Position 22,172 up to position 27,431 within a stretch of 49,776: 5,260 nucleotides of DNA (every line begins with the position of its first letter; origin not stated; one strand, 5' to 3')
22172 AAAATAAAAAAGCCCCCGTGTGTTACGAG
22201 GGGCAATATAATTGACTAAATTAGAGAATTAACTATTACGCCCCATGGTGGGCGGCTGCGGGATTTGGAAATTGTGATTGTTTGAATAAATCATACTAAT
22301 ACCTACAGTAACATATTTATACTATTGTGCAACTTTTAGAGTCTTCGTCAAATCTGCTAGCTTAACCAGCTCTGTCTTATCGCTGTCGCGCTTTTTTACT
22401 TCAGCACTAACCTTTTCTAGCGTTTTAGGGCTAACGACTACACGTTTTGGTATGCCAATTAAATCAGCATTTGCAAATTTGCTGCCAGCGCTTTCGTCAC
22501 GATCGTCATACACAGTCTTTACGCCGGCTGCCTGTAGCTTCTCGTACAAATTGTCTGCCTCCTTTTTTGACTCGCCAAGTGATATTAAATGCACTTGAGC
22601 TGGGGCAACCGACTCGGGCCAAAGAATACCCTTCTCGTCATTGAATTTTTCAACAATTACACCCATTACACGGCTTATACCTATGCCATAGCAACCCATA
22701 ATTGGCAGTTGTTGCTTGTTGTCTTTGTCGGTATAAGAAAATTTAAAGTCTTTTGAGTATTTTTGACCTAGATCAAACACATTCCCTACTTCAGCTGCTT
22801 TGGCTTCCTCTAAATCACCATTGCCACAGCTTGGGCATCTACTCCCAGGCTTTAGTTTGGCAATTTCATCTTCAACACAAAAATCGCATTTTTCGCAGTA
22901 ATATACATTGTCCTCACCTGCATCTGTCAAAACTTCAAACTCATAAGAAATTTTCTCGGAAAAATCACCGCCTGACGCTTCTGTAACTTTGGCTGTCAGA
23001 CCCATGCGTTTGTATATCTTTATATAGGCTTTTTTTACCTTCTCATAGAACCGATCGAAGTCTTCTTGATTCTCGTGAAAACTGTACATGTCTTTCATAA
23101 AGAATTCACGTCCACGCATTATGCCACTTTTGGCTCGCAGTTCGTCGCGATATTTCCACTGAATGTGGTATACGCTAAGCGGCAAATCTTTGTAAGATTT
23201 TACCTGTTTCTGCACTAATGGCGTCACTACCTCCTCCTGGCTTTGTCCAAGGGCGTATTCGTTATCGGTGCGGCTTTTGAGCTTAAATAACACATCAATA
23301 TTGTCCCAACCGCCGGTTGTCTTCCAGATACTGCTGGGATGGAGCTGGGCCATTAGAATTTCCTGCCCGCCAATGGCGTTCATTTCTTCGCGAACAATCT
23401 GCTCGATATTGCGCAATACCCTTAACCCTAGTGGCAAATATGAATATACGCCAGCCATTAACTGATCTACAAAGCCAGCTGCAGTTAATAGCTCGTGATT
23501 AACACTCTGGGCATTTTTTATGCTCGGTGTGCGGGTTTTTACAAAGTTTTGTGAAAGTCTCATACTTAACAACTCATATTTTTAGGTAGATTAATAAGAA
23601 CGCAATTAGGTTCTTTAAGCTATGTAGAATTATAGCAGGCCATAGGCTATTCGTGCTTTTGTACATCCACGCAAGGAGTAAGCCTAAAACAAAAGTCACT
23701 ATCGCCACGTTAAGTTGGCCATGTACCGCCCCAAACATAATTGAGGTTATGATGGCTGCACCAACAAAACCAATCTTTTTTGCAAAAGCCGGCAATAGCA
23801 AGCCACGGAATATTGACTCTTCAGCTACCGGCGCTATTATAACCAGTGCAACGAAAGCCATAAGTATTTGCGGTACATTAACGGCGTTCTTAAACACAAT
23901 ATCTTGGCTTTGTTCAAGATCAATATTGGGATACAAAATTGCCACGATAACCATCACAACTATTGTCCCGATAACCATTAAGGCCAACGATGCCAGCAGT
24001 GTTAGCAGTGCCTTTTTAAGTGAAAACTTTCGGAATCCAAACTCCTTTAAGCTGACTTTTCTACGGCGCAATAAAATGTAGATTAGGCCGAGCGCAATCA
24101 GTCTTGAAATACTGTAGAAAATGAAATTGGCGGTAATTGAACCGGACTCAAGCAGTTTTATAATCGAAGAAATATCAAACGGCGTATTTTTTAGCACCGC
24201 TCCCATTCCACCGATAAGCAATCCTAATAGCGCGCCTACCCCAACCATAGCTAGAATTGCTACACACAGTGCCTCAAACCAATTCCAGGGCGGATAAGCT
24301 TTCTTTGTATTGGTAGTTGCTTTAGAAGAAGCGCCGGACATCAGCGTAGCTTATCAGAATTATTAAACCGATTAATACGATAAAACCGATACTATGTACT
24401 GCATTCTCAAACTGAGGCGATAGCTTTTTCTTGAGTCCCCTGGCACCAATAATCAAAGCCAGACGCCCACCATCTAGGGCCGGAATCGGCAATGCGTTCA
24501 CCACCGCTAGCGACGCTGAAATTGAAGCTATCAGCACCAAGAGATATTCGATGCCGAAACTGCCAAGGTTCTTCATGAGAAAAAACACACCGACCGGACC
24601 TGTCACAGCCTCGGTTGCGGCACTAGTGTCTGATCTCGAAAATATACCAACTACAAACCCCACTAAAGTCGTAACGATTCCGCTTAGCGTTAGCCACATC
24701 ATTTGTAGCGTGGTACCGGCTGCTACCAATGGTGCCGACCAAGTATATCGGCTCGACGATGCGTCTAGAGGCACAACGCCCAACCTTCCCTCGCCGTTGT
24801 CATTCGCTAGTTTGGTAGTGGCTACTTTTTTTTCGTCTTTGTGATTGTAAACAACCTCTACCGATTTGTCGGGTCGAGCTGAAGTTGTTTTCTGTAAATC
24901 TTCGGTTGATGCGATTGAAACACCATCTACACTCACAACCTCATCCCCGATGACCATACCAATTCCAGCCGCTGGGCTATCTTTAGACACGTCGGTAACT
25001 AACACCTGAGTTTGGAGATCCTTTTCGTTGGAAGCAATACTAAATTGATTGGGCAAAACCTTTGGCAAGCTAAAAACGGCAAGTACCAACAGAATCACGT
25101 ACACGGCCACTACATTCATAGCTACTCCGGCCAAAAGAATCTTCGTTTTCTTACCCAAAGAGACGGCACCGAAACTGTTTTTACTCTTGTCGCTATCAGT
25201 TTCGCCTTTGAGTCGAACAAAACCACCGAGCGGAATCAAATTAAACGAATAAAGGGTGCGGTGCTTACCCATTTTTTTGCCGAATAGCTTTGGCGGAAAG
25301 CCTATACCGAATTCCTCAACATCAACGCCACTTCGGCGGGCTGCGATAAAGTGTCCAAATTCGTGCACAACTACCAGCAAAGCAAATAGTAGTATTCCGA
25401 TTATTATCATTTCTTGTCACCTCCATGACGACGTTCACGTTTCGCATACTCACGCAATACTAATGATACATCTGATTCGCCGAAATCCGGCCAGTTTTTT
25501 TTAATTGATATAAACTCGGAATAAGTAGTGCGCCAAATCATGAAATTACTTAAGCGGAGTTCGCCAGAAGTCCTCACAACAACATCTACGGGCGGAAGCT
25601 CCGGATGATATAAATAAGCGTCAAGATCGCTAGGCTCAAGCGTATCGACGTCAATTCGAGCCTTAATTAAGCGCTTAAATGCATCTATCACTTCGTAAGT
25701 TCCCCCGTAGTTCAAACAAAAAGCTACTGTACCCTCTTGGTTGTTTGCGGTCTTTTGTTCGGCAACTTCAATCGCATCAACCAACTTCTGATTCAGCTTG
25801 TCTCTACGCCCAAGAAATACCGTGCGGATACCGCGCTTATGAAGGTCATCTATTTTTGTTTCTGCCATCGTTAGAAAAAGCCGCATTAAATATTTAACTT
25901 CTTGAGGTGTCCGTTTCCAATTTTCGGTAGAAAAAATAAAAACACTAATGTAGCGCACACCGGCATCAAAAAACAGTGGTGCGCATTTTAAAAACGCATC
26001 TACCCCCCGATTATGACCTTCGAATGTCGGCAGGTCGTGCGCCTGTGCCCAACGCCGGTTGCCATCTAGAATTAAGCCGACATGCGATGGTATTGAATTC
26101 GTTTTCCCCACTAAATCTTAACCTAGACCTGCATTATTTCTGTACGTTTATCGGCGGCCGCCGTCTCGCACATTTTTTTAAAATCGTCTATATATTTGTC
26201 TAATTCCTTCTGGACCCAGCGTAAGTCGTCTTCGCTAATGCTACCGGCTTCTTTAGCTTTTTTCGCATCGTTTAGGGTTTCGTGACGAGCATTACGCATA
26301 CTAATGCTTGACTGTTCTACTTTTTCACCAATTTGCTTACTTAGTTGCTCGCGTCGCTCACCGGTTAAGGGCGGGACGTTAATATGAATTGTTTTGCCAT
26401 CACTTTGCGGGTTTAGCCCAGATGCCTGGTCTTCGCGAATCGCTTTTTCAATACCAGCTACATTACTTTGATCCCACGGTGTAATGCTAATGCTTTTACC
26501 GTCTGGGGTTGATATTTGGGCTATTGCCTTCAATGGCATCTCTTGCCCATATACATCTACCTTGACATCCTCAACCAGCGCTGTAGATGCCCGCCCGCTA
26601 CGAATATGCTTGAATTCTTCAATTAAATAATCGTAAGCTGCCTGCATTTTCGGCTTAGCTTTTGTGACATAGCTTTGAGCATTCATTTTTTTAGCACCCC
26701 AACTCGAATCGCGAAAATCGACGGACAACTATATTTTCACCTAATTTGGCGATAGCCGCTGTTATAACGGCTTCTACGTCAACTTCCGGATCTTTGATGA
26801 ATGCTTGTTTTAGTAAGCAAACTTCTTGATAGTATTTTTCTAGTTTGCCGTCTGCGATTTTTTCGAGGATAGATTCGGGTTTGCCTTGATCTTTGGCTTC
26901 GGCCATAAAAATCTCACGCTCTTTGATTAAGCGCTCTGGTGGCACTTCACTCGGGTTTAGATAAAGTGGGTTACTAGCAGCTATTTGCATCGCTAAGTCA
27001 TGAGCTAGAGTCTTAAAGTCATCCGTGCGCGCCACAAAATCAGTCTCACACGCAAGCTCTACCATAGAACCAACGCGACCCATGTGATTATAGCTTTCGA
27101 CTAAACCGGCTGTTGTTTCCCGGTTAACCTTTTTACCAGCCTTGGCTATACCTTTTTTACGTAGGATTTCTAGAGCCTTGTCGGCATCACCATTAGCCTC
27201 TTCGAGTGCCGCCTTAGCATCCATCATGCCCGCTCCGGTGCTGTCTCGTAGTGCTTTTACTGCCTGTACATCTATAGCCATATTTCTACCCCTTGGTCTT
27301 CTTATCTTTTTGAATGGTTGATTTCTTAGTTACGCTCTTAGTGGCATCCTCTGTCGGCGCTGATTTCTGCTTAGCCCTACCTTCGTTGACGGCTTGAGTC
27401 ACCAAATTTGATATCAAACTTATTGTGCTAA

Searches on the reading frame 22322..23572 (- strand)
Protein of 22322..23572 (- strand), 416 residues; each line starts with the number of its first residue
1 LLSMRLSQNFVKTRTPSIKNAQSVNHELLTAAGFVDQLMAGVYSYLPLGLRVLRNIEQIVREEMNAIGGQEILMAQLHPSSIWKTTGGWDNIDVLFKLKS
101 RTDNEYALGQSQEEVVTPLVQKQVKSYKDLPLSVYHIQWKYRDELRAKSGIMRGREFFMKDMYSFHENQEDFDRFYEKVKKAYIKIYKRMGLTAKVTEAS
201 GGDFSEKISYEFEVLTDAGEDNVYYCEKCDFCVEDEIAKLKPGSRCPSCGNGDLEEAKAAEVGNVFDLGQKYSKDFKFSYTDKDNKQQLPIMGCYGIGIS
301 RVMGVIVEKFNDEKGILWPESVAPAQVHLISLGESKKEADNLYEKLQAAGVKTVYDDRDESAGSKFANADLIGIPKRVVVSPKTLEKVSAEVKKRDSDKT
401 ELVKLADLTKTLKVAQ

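Call 6: search_protein_families(library=pfam, proteins=[window:22322-23572:-])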
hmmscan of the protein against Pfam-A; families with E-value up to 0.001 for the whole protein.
window:22322-23572:- (416 aa): 2 families
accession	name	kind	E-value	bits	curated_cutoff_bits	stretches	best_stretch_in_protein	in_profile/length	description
PF00587.30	tRNA-synt_2b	-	2.5e-33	116.1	29.3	1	96-309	1-178/179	tRNA synthetase class II core domain (G, H, P, S and T)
PF03129.25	HGTP_anticodon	-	9.5e-19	67.8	21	1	326-413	1-92/94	Anticodon binding domain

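Call 9: find_related_loci(query=window:22322-23572:-, collection=genome_contigs, flank=4000)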
Query window:22322-23572:- (416 aa) in genome_contigs; peptide patterns used: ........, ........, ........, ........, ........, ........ (x = any residue, [..] = any of these).
600 stretches matched a pattern (row limit reached: there are more); 594 encode a relative of the query (tblastn E <= 1e-3); the best 80 are kept; 80 distinct loci.
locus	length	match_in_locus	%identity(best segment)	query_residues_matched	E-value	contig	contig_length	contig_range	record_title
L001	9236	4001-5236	68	4-412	0e+0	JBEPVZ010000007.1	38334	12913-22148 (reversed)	MAG: Candidatus Daviesbacteria bacterium isolate 22E.vamb.044 NODE_892_length_38334_cov_7.059510, whole genome shotgun s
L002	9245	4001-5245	66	4-414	0e+0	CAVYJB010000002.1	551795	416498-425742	MAG: uncultured bacterium isolate MFD01476.bin.1.98 genome assembly, contig: contig_38280, whole genome shotgun sequence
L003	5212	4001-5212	64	1-404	0e+0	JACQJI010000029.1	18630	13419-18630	MAG: Candidatus Doudnabacteria bacterium isolate NC_groundwater_1147_Ag_S-0.1um_47_53 S_p1_S3_coassembly_k141_1607914, w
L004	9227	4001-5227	63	4-413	1e-179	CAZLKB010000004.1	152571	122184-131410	MAG TPA_asm: uncultured Gammaproteobacteria bacterium isolate binchicken_co115_145 genome assembly, contig: NODE_156_len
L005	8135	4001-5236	62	2-408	8e-179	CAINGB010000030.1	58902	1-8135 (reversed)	Candidatus Uhrbacteria bacterium isolate LJ_bin-3226 genome assembly, contig: bin-3226:30/48, whole genome shotgun seque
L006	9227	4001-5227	63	1-412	3e-176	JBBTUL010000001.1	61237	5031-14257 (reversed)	MAG: Patescibacteria group bacterium isolate H41-bin154_1 H41_bin154_1_000000000001, whole genome shotgun sequence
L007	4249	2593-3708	68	4-374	0e+0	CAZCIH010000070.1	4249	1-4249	MAG TPA_asm: uncultured Candidatus Saccharibacteria bacterium isolate SRP189682_co1_501 genome assembly, contig: NODE_64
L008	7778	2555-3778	62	3-405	1e-175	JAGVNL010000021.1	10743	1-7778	MAG: bacterium isolate DeMMO3_42 c_000000026347, whole genome shotgun sequence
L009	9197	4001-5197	62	1-395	4e-167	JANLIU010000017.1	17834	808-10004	MAG: Candidatus Parcubacteria bacterium isolate S40-23 k99_4933, whole genome shotgun sequence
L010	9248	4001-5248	57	1-412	2e-161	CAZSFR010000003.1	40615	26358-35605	MAG TPA_asm: uncultured Candidatus Saccharibacteria bacterium isolate SRP128246_co1_325 genome assembly, contig: NODE_12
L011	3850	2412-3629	59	1-395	9e-165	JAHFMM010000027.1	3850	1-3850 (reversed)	MAG: bacterium isolate nzgw457 NODE_38882_length_3851_cov_5.426273, whole genome shotgun sequence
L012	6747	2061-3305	55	4-413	1e-152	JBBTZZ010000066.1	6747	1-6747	MAG: Patescibacteria group bacterium isolate H52-bin134_1 H52_bin134_1_000000000066, whole genome shotgun sequence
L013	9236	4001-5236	55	4-408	1e-149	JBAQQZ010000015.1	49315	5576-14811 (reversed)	MAG: Patescibacteria group bacterium isolate MFD12007_ilm_asm_bin9 k127_75329, whole genome shotgun sequence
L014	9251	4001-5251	55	4-412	1e-145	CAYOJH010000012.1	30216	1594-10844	MAG TPA_asm: uncultured Gammaproteobacteria bacterium isolate SRP193066_co2_65 genome assembly, contig: NODE_776_length_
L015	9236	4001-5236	54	4-408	7e-145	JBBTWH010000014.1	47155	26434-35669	MAG: Patescibacteria group bacterium isolate H41-bin254_1 H41_bin254_1_000000000014, whole genome shotgun sequence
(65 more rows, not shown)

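Call 13: find_homologous_proteins(query=window:22322-23572:-, max_evalue=1e-100)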
Query window:22322-23572:- (416 aa): 7730 proteins with E <= 1e-100 among 8000 candidates; the best 120 are listed.
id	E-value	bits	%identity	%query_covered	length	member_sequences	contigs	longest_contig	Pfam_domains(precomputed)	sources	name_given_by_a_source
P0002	2.7e-249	845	90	98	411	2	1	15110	PF03129.26,PF00587.31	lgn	-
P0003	1.7e-230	783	84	98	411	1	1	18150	PF03129.26,PF00587.31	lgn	-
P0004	4.6e-221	752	80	98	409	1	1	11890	PF03129.26,PF00587.31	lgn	-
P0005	4.7e-198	676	72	98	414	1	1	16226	PF03129.26,PF00587.31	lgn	-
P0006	1.3e-194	665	70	98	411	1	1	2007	PF03129.26,PF00587.31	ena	-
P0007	2.2e-193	661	71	98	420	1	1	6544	PF03129.26,PF00587.31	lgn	-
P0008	3.4e-190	650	69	98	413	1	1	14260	PF03129.26,PF00587.31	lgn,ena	-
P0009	4.0e-190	650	70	97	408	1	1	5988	PF03129.26,PF00587.31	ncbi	-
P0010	7.6e-190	649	70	98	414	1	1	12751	PF03129.26,PF00587.31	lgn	-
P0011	8.2e-190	649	69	98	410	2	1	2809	PF03129.26,PF00587.31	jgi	jgi:prolyl-tRNA synthetase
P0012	1.7e-189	648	69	98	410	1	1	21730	PF03129.26,PF00587.31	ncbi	-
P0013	6.2e-189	646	69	98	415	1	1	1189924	PF03129.26,PF00587.31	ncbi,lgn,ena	-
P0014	9.5e-189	646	69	99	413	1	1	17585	PF03129.26,PF00587.31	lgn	-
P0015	4.9e-188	643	69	98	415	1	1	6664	PF03129.26,PF00587.31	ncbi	-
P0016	7.9e-188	642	68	99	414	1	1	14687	PF03129.26,PF00587.31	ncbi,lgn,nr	ncbi:MAG TPA: aminoacyl--tRNA ligase-related protein [Candidatus Saccharimonadia bacterium]|nr:amino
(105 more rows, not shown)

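Call 14: find_encoding_contigs(protein=P0002, flank=5000, max_places=3)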
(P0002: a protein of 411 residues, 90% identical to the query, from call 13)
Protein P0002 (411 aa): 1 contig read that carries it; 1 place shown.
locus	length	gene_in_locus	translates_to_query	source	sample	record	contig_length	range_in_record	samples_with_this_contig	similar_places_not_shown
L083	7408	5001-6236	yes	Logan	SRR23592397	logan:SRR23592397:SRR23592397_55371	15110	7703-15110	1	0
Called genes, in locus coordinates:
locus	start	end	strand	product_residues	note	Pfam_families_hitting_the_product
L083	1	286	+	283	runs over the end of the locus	-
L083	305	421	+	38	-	-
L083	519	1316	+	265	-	PF00318:Ribosomal_S2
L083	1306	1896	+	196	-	PF00889:EF_TS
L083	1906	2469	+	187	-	PF01765:RRF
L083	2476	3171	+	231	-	PF01255:Prenyltransf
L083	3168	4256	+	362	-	PF02163:Peptidase_M50, PF00595:PDZ (faint), PF13180:PDZ_2, PF17820:PDZ_6 (weak)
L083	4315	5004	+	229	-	PF02517:Rce1-like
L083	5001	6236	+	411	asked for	PF00587:tRNA-synt_2b, PF03129:HGTP_anticodon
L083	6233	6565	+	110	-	PF01588:tRNA_bind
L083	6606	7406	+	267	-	?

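Call 15: find_encoding_contigs(protein=P0003, flank=5000, max_places=3)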
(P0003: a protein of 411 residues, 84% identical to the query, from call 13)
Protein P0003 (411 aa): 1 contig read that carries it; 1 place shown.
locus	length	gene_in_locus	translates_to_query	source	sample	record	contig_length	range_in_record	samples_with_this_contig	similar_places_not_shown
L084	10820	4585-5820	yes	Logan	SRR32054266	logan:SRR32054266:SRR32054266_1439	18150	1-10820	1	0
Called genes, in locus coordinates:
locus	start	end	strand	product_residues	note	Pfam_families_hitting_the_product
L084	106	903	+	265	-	PF00318:Ribosomal_S2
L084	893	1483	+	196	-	PF00889:EF_TS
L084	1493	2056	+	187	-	PF01765:RRF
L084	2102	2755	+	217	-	PF01255:Prenyltransf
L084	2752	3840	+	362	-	PF02163:Peptidase_M50, PF13180:PDZ_2, PF17820:PDZ_6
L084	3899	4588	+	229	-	PF02517:Rce1-like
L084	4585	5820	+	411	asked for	PF00587:tRNA-synt_2b, PF03129:HGTP_anticodon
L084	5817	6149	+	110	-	PF01588:tRNA_bind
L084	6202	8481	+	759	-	-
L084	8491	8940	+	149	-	-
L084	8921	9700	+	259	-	PF12146:Hydrolase_4, PF00561:Abhydrolase_1 (weak), PF12697:Abhydrolase_6 (weak), PF20408:Abhydrolase_11 (faint), PF02129:Peptidase_S15 (faint), PF00326:Peptidase_S9 (weak), PF12146:Hydrolase_4 (weak)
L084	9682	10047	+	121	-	PF05899:Cupin_3 (weak), PF07883:Cupin_2 (weak)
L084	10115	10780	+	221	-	-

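Call 16: find_encoding_contigs(protein=P0004, flank=5000, max_places=3)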
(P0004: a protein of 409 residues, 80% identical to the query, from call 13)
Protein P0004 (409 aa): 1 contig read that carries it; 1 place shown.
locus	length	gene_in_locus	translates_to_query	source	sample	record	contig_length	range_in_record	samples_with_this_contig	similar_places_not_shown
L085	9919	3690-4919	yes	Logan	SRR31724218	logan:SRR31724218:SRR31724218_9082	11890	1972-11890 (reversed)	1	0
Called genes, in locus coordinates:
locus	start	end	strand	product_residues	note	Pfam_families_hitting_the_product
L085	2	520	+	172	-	?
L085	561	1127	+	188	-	PF01765:RRF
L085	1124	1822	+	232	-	PF01255:Prenyltransf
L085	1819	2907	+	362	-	PF02163:Peptidase_M50, PF00595:PDZ (weak), PF13180:PDZ_2, PF17820:PDZ_6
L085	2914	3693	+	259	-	PF02517:Rce1-like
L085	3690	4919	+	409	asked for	PF00587:tRNA-synt_2b, PF03129:HGTP_anticodon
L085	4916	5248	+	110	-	PF01588:tRNA_bind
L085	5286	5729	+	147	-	-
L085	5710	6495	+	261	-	PF02129:Peptidase_S15, PF12146:Hydrolase_4, PF00561:Abhydrolase_1, PF12697:Abhydrolase_6 (weak), PF20408:Abhydrolase_11 (faint), PF01738:DLH (weak), PF12146:Hydrolase_4 (weak)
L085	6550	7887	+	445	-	PF25371:DUF7884, PF02353:CMAS, PF13489:Methyltransf_23, PF13847:Methyltransf_31, PF08241:Methyltransf_11, PF08242:Methyltransf_12, PF13649:Methyltransf_25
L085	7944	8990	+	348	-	PF06723:MreB_Mbl, PF00022:Actin (weak), PF00012:HSP70, PF11104:PilM_2 (faint), PF14450:FtsA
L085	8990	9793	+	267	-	PF04085:MreC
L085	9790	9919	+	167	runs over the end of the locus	PF04093:MreD (weak)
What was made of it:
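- The relatives need no terminator between proS and csaA (calls 14-16).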

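Call 17: find_encoding_contigs(protein=P0005, flank=5000, max_places=3)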
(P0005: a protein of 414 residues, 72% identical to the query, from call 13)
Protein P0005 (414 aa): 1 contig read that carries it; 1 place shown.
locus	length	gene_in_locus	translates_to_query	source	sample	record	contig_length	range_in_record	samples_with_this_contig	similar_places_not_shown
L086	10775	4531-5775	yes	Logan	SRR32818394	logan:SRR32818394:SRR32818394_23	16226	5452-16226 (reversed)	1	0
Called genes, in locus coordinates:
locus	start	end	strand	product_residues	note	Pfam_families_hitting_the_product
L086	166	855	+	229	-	PF00318:Ribosomal_S2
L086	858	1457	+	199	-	PF00889:EF_TS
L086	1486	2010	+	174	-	PF01765:RRF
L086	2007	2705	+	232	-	PF01255:Prenyltransf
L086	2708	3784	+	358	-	PF02163:Peptidase_M50, PF00595:PDZ, PF13180:PDZ_2, PF17820:PDZ_6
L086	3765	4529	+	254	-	PF02517:Rce1-like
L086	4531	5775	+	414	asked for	PF00587:tRNA-synt_2b, PF03129:HGTP_anticodon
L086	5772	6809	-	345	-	PF00696:AA_kinase, PF01472:PUA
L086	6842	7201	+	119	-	PF05899:Cupin_3 (weak), PF07883:Cupin_2 (weak)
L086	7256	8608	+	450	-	PF25371:DUF7884, PF02353:CMAS, PF13489:Methyltransf_23, PF13847:Methyltransf_31, PF08241:Methyltransf_11, PF08242:Methyltransf_12, PF13649:Methyltransf_25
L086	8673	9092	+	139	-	-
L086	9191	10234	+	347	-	PF06723:MreB_Mbl, PF00022:Actin (weak), PF00012:HSP70, PF11104:PilM_2 (faint), PF14450:FtsA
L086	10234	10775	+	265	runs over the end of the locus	PF04085:MreC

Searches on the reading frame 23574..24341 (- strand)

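Call 6: search_protein_families(library=pfam, proteins=[window:23574-24341:-])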
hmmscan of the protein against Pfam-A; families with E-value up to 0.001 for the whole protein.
window:23574-24341:- (255 aa): 1 family
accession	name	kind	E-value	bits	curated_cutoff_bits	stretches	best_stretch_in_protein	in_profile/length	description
PF02517.21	Rce1-like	-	7.4e-23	81.1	22.4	1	159-246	4-93/93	Type II CAAX prenyl endopeptidase Rce1-like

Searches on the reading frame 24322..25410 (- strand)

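Call 6: search_protein_families(library=pfam, proteins=[window:24322-25410:-])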
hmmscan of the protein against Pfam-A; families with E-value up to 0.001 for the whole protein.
window:24322-25410:- (362 aa): 5 families
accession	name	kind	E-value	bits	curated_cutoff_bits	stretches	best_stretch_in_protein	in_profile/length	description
PF02163.28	Peptidase_M50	-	1.8e-46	158.7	27.2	1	5-348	2-220/221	Peptidase family M50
PF13180.12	PDZ_2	-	6.9e-10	39.5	27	1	131-201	9-80/80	PDZ domain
PF17820.7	PDZ_6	-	2.7e-09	37.1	27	1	138-187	2-51/54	PDZ domain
PF00595.29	PDZ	-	3.4e-06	27.8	23.2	1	123-182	14-73/81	PDZ domain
PF14685.13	PDZ_Tricorn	-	0.00037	20.9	25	1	146-195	32-83/88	Tricorn protease PDZ domain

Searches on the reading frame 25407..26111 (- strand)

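Call 6: search_protein_families(library=pfam, proteins=[window:25407-26111:-])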
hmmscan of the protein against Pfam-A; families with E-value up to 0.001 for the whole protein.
window:25407-26111:- (234 aa): 1 family
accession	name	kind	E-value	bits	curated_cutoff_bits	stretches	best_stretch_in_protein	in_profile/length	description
PF01255.24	Prenyltransf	-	3.8e-69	233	27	1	14-230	1-219/219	Putative undecaprenyl diphosphate synthase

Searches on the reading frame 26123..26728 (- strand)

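Call 6: search_protein_families(library=pfam, proteins=[window:26123-26728:-])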
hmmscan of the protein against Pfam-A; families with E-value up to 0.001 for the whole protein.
window:26123-26728:- (201 aa): 1 family
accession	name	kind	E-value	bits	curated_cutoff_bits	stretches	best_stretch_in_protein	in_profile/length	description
PF01765.24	RRF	-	1.2e-51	175.3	29.7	1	37-199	3-164/164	Ribosome recycling factor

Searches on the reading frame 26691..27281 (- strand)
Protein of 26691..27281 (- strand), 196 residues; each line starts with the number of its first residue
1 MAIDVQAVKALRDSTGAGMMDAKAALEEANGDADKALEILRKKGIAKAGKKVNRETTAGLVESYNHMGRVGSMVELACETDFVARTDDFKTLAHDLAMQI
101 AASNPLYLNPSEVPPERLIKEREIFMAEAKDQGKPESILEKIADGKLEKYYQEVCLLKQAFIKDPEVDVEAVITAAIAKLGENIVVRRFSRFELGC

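Call 6: search_protein_families(library=pfam, proteins=[window:26691-27281:-])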
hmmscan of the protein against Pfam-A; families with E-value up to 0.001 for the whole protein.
window:26691-27281:- (196 aa): 2 families
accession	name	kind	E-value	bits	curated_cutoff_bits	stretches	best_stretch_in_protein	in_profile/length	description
PF00889.24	EF_TS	-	4.1e-38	131.5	27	1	25-195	40-203/204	Elongation factor TS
PF24767.1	UBA_At5g58720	-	3.5e-05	24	27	1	21-42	21-42/44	At5g58720 UBA-like domain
